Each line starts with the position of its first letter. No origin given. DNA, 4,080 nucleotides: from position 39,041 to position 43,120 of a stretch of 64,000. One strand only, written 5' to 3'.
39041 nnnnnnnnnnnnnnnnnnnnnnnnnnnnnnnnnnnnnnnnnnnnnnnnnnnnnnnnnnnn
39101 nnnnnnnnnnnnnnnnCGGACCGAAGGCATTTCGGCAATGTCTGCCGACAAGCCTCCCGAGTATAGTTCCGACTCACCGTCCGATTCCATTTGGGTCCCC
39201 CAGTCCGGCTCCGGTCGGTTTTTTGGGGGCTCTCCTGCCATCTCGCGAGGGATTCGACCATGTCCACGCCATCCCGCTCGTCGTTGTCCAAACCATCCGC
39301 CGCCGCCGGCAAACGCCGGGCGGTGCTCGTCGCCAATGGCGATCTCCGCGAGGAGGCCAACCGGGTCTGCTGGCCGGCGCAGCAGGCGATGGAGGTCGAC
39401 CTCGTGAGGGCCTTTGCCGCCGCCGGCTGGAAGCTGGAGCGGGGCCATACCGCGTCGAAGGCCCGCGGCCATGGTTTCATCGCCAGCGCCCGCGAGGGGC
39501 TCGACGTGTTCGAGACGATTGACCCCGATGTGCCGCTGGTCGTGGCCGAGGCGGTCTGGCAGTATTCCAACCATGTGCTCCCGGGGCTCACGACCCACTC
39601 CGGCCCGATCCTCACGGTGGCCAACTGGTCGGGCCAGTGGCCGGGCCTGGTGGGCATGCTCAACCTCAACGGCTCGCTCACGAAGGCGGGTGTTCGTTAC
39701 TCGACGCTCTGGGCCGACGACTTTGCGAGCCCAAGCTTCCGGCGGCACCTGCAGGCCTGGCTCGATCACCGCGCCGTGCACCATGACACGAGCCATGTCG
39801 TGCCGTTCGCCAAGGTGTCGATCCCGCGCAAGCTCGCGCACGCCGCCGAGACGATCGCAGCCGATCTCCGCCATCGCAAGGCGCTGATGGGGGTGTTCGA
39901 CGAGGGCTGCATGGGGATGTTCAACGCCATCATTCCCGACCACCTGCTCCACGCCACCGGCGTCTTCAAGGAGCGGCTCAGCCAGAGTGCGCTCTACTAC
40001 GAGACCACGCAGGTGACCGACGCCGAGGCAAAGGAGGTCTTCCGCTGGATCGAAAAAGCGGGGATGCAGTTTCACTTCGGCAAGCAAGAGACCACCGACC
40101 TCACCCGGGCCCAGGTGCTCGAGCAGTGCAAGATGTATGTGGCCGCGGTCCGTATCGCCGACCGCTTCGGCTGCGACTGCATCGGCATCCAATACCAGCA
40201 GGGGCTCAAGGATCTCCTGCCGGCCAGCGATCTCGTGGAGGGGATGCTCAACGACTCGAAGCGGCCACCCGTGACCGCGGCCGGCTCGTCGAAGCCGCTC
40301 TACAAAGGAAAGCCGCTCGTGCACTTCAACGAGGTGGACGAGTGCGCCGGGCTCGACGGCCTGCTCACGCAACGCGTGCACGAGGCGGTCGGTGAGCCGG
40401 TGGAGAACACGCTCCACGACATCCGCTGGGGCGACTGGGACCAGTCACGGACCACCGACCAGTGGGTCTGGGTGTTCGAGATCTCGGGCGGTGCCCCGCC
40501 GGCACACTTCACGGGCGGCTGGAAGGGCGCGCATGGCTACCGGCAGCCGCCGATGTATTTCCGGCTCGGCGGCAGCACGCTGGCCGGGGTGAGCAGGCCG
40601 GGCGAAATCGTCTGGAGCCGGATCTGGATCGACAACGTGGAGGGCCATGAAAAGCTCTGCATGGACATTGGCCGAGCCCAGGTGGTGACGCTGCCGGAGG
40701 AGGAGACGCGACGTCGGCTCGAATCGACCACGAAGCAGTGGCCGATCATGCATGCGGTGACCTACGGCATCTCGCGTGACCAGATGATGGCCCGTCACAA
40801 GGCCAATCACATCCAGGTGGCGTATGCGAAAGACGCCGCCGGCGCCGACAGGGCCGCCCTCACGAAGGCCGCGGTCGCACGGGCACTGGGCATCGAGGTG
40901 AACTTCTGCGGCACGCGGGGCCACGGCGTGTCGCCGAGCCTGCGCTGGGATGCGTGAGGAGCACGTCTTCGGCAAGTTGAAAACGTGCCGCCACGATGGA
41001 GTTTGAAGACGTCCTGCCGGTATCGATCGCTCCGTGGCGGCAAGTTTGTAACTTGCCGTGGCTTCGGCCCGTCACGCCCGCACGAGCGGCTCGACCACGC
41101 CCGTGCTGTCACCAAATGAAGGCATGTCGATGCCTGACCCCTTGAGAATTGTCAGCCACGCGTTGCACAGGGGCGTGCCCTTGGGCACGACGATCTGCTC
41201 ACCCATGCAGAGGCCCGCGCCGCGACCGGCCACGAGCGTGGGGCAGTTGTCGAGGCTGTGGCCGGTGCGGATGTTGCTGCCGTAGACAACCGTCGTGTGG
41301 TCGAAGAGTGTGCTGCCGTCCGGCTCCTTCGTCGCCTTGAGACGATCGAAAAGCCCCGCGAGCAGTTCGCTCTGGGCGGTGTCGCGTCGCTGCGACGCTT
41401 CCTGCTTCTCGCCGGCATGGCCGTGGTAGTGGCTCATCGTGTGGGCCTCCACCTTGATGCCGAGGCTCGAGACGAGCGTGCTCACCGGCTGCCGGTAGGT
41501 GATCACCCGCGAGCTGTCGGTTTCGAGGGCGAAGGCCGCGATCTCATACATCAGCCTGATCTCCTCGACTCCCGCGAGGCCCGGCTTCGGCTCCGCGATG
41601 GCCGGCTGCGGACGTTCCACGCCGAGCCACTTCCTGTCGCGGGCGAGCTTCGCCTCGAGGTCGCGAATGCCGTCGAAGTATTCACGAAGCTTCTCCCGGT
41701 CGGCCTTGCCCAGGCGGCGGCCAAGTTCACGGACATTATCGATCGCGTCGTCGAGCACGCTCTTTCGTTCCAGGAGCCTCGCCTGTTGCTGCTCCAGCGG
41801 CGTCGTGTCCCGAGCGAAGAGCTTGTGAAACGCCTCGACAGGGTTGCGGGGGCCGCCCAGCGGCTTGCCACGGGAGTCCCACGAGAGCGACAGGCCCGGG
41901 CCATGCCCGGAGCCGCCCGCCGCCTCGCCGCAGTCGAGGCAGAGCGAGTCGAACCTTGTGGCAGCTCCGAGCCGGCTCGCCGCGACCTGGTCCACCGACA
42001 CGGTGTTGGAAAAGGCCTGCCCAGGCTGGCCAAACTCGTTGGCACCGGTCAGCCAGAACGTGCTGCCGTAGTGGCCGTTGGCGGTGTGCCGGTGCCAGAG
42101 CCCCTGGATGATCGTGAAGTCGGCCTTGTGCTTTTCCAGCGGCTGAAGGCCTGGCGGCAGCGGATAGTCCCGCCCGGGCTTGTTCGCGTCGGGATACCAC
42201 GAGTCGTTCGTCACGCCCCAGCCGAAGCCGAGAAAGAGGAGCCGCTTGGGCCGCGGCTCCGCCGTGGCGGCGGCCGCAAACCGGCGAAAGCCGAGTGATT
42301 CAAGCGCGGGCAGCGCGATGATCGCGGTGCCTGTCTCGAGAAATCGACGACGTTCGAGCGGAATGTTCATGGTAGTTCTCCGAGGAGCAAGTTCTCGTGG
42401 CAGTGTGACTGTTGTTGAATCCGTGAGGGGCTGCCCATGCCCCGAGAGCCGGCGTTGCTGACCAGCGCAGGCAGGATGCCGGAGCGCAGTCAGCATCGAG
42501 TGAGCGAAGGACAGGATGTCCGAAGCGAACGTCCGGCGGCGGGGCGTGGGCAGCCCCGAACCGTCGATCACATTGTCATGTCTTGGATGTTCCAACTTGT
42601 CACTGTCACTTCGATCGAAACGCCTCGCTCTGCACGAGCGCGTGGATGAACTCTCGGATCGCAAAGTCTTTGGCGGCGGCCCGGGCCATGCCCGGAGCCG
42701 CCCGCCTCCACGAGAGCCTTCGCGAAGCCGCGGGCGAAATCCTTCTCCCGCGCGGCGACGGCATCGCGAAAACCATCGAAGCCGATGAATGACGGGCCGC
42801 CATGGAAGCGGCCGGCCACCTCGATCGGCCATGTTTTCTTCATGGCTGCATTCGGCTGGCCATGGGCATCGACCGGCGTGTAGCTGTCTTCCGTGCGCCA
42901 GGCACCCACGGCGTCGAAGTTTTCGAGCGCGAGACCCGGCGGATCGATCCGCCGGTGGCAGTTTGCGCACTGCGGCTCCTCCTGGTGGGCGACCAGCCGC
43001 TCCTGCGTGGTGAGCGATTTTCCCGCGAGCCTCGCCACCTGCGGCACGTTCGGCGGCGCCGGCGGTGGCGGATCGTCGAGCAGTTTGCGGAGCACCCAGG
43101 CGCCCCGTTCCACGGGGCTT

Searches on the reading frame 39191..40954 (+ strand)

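Call 67: search_protein_families(library=pfam, proteins=[window:39191-40954:+], max_evalue=0.001)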
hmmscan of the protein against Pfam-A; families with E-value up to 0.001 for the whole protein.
window:39191-40954:+ (588 aa): 2 families
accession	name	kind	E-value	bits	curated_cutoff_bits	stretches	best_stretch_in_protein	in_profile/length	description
PF02952.23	Fucose_iso_C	-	2.6e-05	24.3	29.3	1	459-547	36-123/143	L-fucose isomerase, C-terminal domain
PF07881.17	Fucose_iso_N1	-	0.00093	19.5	28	0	117-176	79-136/169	L-fucose isomerase, first N-terminal domain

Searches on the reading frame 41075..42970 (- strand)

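Call 8: search_protein_families(library=pfam, proteins=[window:41075-42970:-])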
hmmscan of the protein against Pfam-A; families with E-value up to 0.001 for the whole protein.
window:41075-42970:- (632 aa): 1 family
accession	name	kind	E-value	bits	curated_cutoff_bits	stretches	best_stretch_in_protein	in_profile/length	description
PF07586.16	HXXSHH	-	1.7e-72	245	30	1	243-538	1-307/307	Protein of unknown function (DUF1552)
